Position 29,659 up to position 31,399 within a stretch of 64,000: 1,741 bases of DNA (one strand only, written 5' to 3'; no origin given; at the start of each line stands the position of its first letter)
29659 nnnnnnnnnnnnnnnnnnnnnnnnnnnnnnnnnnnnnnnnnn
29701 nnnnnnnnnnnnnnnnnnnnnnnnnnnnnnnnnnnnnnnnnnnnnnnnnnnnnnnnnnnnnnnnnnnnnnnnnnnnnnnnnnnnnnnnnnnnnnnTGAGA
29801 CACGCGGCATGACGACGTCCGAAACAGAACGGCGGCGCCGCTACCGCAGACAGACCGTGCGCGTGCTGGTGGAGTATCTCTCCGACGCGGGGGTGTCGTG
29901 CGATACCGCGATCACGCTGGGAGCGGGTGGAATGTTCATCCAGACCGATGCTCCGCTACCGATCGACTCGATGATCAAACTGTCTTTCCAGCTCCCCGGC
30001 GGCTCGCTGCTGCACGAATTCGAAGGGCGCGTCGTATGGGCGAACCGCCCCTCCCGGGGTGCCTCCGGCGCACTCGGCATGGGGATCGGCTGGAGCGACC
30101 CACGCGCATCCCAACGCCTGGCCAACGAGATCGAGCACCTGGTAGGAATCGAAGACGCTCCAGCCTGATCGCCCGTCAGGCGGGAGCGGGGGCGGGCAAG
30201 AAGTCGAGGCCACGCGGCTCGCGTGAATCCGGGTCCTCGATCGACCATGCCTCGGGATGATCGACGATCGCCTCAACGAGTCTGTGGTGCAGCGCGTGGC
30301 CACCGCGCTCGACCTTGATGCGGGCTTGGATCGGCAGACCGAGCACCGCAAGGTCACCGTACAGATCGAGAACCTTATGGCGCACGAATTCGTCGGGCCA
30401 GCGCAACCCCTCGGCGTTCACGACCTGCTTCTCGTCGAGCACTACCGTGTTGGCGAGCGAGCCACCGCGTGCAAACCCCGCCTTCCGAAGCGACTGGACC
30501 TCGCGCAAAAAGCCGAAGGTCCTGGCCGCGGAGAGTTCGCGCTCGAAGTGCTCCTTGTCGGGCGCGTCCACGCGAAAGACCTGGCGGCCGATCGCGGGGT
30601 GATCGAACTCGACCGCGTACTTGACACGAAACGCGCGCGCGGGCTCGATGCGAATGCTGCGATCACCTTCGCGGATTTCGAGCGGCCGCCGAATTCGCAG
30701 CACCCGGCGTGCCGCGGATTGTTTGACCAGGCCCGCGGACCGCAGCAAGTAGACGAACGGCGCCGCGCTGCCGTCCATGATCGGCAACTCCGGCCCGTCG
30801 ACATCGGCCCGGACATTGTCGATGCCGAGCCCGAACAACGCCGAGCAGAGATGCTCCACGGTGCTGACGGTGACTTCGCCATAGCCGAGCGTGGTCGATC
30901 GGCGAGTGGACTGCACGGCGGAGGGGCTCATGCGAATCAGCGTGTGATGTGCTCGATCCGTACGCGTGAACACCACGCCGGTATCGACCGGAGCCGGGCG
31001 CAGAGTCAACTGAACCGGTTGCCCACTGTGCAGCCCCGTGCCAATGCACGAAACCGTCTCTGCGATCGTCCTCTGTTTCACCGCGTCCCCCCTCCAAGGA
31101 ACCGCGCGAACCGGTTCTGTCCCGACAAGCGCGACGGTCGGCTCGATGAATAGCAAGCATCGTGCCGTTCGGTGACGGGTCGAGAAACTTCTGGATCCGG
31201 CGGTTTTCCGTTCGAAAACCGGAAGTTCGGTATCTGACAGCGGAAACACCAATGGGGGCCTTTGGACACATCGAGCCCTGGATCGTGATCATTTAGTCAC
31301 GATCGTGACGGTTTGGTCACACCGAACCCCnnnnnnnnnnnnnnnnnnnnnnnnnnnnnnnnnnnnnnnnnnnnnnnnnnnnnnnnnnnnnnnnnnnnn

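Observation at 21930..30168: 2,622-aa all-TPR cytoplasmic giant followed 10 nt later by a PilZ-like ORF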

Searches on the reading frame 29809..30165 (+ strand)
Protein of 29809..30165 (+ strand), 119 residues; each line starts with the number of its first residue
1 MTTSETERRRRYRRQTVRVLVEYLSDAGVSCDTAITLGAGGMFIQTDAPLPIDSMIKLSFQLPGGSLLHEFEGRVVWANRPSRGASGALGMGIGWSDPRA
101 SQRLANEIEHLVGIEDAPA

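Call 6: search_protein_families(library=pfam, proteins=[window:29809-30165:+], max_evalue=0.1)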
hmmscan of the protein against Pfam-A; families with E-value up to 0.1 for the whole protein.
window:29809-30165:+ (119 aa): 2 families
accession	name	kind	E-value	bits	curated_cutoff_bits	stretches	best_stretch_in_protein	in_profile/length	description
PF07238.19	PilZ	-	9.8e-11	42.3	22.5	1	9-105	2-93/102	PilZ domain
PF01938.26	TRAM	-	0.059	13.7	21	1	10-28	1-19/61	TRAM domain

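Call 7: search_protein_families(library=ncbifam, proteins=[window:29809-30165:+], max_evalue=0.1)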
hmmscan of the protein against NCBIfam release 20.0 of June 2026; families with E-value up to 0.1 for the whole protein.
window:29809-30165:+ (119 aa): 2 families
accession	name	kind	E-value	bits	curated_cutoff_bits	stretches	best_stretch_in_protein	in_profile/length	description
TIGR02266.1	gmx_TIGR02266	paralog_domain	5e-14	52.2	68.7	1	17-103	4-88/96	TIGR02266 family protein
TIGR04351.1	TOMM_nitrile_2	subfamily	0.024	14.2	65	0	2-23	9-30/48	TIGR04351 family putative TOMM peptide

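Call 13: find_homologous_proteins(query=window:29809-30165:+, max_evalue=0.001)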
Query window:29809-30165:+ (119 aa): 55 proteins with E <= 0.001 among 71 candidates.
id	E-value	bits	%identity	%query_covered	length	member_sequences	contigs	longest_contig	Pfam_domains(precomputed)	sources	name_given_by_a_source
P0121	8.8e-69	247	97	100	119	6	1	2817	PF07238.20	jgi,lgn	jgi:Tfp pilus assembly protein PilZ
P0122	1.4e-60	220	88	99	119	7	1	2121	PF07238.20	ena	-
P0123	3.8e-59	216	85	100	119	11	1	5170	PF07238.20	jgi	jgi:uncharacterized protein (TIGR02266 family)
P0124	3.7e-58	213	84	100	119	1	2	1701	PF07238.20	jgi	jgi:uncharacterized protein (TIGR02266 family)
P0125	1.0e-57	211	83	100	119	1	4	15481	PF07238.20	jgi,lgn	-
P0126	2.2e-57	210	83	100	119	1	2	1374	PF07238.20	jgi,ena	-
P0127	1.1e-55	205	83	97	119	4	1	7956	PF07238.20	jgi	jgi:type IV pilus assembly protein PilZ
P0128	1.8e-55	204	82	97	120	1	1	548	PF07238.20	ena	-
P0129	1.4e-53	198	81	98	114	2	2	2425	PF07238.20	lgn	-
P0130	5.0e-52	193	82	94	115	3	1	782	PF07238.20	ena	-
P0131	1.1e-50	189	74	100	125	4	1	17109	PF07238.20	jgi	jgi:Tfp pilus assembly protein PilZ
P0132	3.2e-49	184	84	87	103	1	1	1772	PF07238.20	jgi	jgi:type IV pilus assembly protein PilZ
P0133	2.2e-48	181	78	76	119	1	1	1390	PF07238.20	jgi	-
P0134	2.5e-48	181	76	80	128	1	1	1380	PF07238.20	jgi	-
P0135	1.1e-47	179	74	97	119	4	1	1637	PF07238.20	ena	-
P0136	1.3e-46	175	75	76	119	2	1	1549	PF07238.20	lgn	-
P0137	1.5e-46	175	71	100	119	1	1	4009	PF07238.20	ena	-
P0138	4.1e-43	164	71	76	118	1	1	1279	PF07238.20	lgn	-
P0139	5.7e-39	151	70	74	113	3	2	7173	PF07238.20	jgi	jgi:uncharacterized protein (TIGR02266 family)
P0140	1.1e-38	150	67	92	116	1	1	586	PF07238.20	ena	-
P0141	1.3e-38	150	67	76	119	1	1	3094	PF07238.20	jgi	-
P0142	1.8e-38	149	64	76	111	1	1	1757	PF07238.20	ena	-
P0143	1.4e-37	146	68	76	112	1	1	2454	PF07238.20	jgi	jgi:uncharacterized protein (TIGR02266 family)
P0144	1.5e-37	146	64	82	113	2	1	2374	PF07238.20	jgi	jgi:type IV pilus assembly protein PilZ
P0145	6.6e-37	144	65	77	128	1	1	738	PF07238.20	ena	-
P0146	1.4e-36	143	63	76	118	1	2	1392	PF07238.20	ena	-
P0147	1.7e-36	143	63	76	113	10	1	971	PF07238.20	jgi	-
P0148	1.8e-36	143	60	78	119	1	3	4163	PF07238.20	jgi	jgi:uncharacterized protein (TIGR02266 family)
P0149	1.9e-36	143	63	75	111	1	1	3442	PF07238.20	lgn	-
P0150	3.4e-36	142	65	81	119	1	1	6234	PF07238.20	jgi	jgi:uncharacterized protein (TIGR02266 family)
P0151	4.5e-36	141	59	76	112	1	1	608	PF07238.20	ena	-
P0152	4.5e-36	141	62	76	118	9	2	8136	PF07238.20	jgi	jgi:uncharacterized protein (TIGR02266 family)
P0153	6.3e-36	141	60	76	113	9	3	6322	PF07238.20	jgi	jgi:type IV pilus assembly protein PilZ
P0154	9.7e-36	140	73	78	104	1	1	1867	PF07238.20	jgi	jgi:uncharacterized protein (TIGR02266 family)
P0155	2.0e-35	139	59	76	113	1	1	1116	PF07238.20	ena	-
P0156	2.1e-35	139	61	78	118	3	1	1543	PF07238.20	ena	-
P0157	3.3e-35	139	63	78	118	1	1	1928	PF07238.20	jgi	jgi:uncharacterized protein (TIGR02266 family)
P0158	9.9e-33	131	60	93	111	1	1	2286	PF07238.20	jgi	-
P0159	2.9e-32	129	58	76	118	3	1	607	PF07238.20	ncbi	-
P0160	1.4e-31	127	57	76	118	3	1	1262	PF07238.20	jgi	-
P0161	1.9e-30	123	58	71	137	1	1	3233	PF07238.20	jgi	jgi:uncharacterized protein (TIGR02266 family)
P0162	1.9e-30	123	53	76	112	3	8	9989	PF07238.20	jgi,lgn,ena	-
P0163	2.5e-30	123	53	77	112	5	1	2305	PF07238.20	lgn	-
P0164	2.6e-30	123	54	76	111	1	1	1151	PF07238.20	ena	-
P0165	1.3e-29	121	54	76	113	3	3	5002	PF07238.20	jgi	jgi:uncharacterized protein (TIGR02266 family)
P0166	2.7e-29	120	57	81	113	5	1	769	PF07238.20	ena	-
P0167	6.6e-29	118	52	76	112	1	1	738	PF07238.20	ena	-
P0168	7.1e-29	118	54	76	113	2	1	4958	PF07238.20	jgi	jgi:uncharacterized protein (TIGR02266 family)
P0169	3.0e-27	113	50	76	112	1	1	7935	PF07238.20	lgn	-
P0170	2.3e-24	104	51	92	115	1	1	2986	PF07238.20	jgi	-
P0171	3.7e-24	103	46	81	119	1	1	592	PF07238.20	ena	-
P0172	8.7e-23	99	49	81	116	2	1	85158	PF07238.20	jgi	-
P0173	2.6e-19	87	49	86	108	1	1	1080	PF07238.20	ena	-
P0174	4.3e-18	83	46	87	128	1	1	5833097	PF07238.20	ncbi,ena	-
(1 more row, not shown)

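Call 15: find_encoding_contigs(protein=P0174, flank=10000, max_places=3)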
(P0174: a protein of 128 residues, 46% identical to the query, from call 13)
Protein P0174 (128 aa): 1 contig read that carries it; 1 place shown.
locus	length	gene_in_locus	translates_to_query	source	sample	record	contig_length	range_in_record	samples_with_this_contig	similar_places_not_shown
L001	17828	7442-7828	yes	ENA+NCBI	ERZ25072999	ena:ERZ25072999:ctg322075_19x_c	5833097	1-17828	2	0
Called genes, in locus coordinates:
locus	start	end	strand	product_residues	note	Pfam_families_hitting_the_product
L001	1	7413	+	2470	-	?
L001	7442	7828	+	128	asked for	PF07238:PilZ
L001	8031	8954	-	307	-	PF03331:LpxC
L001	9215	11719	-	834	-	PF14938:SNAP (weak), PF00637:Clathrin (faint), PF07719:TPR_2 (faint), PF13174:TPR_6 (faint), PF13176:TPR_7 (faint), PF13432:TPR_16 (weak), PF00069:Pkinase, PF07714:PK_Tyr_Ser-Thr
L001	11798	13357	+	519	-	PF13517:FG-GAP_3 (faint)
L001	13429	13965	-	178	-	PF01797:Y1_Tnp (faint)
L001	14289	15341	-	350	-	PF05496:RuvB_N, PF13191:AAA_16 (faint), PF00004:AAA, PF07728:AAA_5 (weak), PF17864:AAA_lid_4, PF05491:WHD_RuvB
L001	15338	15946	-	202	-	PF01330:RuvA_N, PF14520:HHH_5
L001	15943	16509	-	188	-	PF02075:RuvC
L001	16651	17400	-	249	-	PF20772:TACO1_YebC_N, PF01709:Transcrip_reg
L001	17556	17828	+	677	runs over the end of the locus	PF00012:HSP70, PF06723:MreB_Mbl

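Call 26: search_solved_structures(query=A2, max_evalue=1, show_alignments=4)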
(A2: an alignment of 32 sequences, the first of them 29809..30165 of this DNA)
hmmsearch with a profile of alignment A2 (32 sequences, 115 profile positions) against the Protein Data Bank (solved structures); distinct sequences matched with E-value up to 1: 18.
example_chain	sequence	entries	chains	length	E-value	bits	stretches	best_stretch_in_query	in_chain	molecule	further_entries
3dsg_A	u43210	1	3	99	1.3e-08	38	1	39-111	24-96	Type IV fimbriae assembly protein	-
4f48_B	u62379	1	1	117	1.9e-08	37.4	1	39-111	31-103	Type IV fimbriae assembly protein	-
7lkq_B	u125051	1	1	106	4.5e-08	36.3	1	39-111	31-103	Type IV fimbriae assembly protein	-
3cnr_A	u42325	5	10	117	5.6e-08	36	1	39-111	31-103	Type IV fimbriae assembly protein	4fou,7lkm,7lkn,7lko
1mjg_M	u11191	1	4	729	0.00039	23.6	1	5-66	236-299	Carbon monoxide dehydrogenase alpha subunit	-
3i04_M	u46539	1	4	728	0.00042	23.5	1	5-66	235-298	Carbon monoxide dehydrogenase/acetyl-CoA synthase subunit alpha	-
1oao_C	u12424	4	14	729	0.00042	23.5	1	5-66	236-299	CARBON MONOXIDE DEHYDROGENASE/ACETYL-COA SYNTHASE SUBUNIT ALPHA | Carbon monoxide dehydrogenase/acetyl CoA synthase subunit alpha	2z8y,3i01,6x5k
8cjc_B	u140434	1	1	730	0.0016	21.6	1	7-60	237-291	CO-methylating acetyl-CoA synthase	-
7zkj_B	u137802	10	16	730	0.0016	21.6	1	7-60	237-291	CO-methylating acetyl-CoA synthase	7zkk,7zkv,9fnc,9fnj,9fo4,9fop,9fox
8cmw_B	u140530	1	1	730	0.0016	21.6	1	7-60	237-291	CO-methylating acetyl-CoA synthase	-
8cja_B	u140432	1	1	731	0.0016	21.6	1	7-60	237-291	CO-methylating acetyl-CoA synthase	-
9fr0_A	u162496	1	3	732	0.0016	21.6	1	7-60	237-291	CO-methylating acetyl-CoA synthase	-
1ru3_A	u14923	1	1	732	0.0016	21.6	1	7-60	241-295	Acetyl-CoA synthase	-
7nys_A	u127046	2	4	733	0.0016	21.6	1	7-60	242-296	CO-methylating acetyl-CoA synthase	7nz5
7nyp_A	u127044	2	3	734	0.0016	21.6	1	7-60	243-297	CO-methylating acetyl-CoA synthase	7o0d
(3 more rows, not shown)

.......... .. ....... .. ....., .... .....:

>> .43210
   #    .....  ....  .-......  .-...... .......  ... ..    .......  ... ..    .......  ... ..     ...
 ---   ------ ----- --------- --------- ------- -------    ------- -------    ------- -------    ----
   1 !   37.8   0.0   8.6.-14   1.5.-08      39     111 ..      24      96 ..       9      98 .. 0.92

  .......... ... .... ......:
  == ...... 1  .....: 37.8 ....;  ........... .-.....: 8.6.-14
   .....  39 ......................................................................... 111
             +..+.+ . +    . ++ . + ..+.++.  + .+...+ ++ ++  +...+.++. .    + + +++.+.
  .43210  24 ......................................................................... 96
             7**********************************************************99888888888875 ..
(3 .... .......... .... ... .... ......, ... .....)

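Call 33: predict_structure(alignment_id=A2)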
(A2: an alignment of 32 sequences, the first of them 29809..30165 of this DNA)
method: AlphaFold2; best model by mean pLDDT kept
length: 119 residues; sequences in the alignment: 32
mean_pLDDT: 82.4   pTM: 0.74
mean pLDDT of the five models: 82.4, 80.8, 80.5, 80.3, 80.1
residues with pLDDT >= 90: 62; 70-90: 30; 50-70: 12; < 50: 15
segments of 3 or more residues with pLDDT < 50: 1-12, 117-119
pLDDT, mean of each block of 10 residues (from residue 1): 43 74 95 86 93 96 92 93 74 92 88 61
secondary structure, 60 per line:
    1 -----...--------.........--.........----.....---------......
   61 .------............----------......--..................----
elements in order: E17-25 E28-36 E41-45 E55-61 E68-79 E90-95 H98-115

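Call 37: fold_search(model_id=the predicted structure, library=pdb)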
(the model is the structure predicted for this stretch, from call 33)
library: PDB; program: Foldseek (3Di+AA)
matches with E <= 10: 347; with E <= 0.001: 1
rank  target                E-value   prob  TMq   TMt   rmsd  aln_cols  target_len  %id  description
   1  4rt1_A                6.7e-04  1.00  0.59  0.64   3.6       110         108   17  Structure of the Alg44 PilZ domain (R95A mutant) from Pseudomonas aeruginosa PAO1 in complex with c-di-GMP (released 2015-04-08)
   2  4rt1_B                1.2e-03  1.00  0.60  0.65   3.6       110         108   17  Structure of the Alg44 PilZ domain (R95A mutant) from Pseudomonas aeruginosa PAO1 in complex with c-di-GMP (released 2015-04-08)
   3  4xrn_B                1.4e-03  1.00  0.56  0.64   3.9       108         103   19  Pilz domain with c-di-gmp of a protein from Pseudomonas aeruginosa (released 2016-02-03)
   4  4i86_A                1.5e-03  1.00  0.54  0.62   3.2       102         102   17  Crystal structure of PilZ domain of CeSA from cellulose synthesizing bacterium (released 2013-04-03)
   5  4xrn_C                1.8e-03  1.00  0.59  0.64   3.3       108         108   18  Pilz domain with c-di-gmp of a protein from Pseudomonas aeruginosa (released 2016-02-03)
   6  4rt0_B                2.5e-03  1.00  0.60  0.66   3.6       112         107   18  Structure of the Alg44 PilZ domain from Pseudomonas aeruginosa PAO1 in complex with c-di-GMP (released 2015-04-08)
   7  7lkm_C                2.7e-03  1.00  0.49  0.52   5.5        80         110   24  The PilB(N-terminal_P70S mutant)-PilZ complex of the Type IV pilus from Xanthomonas citri (released 2021-08-11)
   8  4rt0_A                3.6e-03  1.00  0.60  0.65   3.4       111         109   19  Structure of the Alg44 PilZ domain from Pseudomonas aeruginosa PAO1 in complex with c-di-GMP (released 2015-04-08)
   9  4xrn_A                4.2e-03  1.00  0.55  0.62   3.7       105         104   19  Pilz domain with c-di-gmp of a protein from Pseudomonas aeruginosa (released 2016-02-03)
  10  8u0i                  4.5e-03  1.00  0.50  0.68   3.4        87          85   17  Crystal structure of PA0012 complexed with cyclic-di-GMP from Pseudomonas aeruginosa (released 2024-09-04)
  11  4i86_B                4.5e-03  1.00  0.48  0.56   4.5       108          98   18  Crystal structure of PilZ domain of CeSA from cellulose synthesizing bacterium (released 2013-04-03)
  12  7lkm_D                5.0e-03  1.00  0.48  0.52   6.2        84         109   27  The PilB(N-terminal_P70S mutant)-PilZ complex of the Type IV pilus from Xanthomonas citri (released 2021-08-11)
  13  7lkn_C                5.5e-03  1.00  0.50  0.53   6.3        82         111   24  The PilB(N-terminal_P70S mutant)-PilZ complex (SeMet) (released 2021-08-11)
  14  9fmv_A                5.5e-03  1.00  0.50  0.10   4.2        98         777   13  Cryo-EM structure of the c-di-GMP-free synthase:pEtN transferase complex (BcsA-Bct-G3) from the E. coli cellulose secr (released 2024-10-16)
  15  4rt0_C                6.5e-03  1.00  0.58  0.64   3.4       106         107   18  Structure of the Alg44 PilZ domain from Pseudomonas aeruginosa PAO1 in complex with c-di-GMP (released 2015-04-08)
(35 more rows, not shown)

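Call 57: search_protein_families(library=padloc, proteins=[window:29809-30165:+], max_evalue=0.01)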
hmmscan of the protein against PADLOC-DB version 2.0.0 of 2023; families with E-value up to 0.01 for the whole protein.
window:29809-30165:+ (119 aa): 0 families

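Call 84: find_related_loci(query=A2, collection=metagenome_contigs, flank=3000)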
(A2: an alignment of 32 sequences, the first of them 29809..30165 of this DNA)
Query A2 (119 aa) in metagenome_contigs; peptide patterns used: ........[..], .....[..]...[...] (x = any residue, [..] = any of these).
393 stretches matched a pattern; 235 encode a relative of the query (tblastn E <= 1e-3); the best 80 are kept; 80 distinct loci.
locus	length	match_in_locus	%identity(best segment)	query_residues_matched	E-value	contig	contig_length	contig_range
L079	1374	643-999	83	1-119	2e-66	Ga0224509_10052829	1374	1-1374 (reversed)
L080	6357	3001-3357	94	1-119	7e-63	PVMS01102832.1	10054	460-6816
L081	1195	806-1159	89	1-118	6e-62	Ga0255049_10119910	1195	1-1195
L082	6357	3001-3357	83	1-119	7e-56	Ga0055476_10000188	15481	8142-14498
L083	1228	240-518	63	19-111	3e-36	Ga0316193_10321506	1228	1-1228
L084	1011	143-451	58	9-111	1e-35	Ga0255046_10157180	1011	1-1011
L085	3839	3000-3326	52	4-111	3e-33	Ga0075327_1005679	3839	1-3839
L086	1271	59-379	53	6-111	3e-33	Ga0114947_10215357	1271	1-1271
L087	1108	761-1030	61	22-111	8e-34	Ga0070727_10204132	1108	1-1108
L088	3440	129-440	52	10-111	3e-32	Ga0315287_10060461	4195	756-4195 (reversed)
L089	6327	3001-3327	50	5-111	3e-32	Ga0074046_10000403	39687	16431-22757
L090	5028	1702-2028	50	5-111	3e-32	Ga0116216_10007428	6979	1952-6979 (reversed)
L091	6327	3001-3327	50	5-111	5e-32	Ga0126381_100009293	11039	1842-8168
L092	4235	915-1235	51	5-109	4e-32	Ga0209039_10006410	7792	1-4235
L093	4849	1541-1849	51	9-111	1e-31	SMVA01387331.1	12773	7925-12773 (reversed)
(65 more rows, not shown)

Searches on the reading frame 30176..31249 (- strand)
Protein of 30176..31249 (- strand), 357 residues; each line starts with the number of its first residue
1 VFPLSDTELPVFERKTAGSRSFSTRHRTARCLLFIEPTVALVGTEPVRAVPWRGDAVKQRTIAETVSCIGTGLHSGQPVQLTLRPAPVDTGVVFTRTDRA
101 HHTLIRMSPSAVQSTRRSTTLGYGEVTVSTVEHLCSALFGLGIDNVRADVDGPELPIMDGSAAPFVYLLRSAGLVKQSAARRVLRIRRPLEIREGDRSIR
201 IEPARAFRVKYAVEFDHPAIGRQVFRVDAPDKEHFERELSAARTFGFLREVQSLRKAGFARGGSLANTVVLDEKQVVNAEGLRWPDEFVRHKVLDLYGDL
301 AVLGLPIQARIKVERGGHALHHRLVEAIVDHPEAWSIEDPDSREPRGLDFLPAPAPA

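Call 11: search_protein_families(library=pfam, proteins=[window:30176-31249:-], max_evalue=0.001)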
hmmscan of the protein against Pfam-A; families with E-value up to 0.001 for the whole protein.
window:30176-31249:- (357 aa): 1 family
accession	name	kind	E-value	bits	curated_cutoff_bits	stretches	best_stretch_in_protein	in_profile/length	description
PF03331.19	LpxC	-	6.4e-103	344.4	27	1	59-329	1-267/268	UDP-3-O-acyl N-acetylglycosamine deacetylase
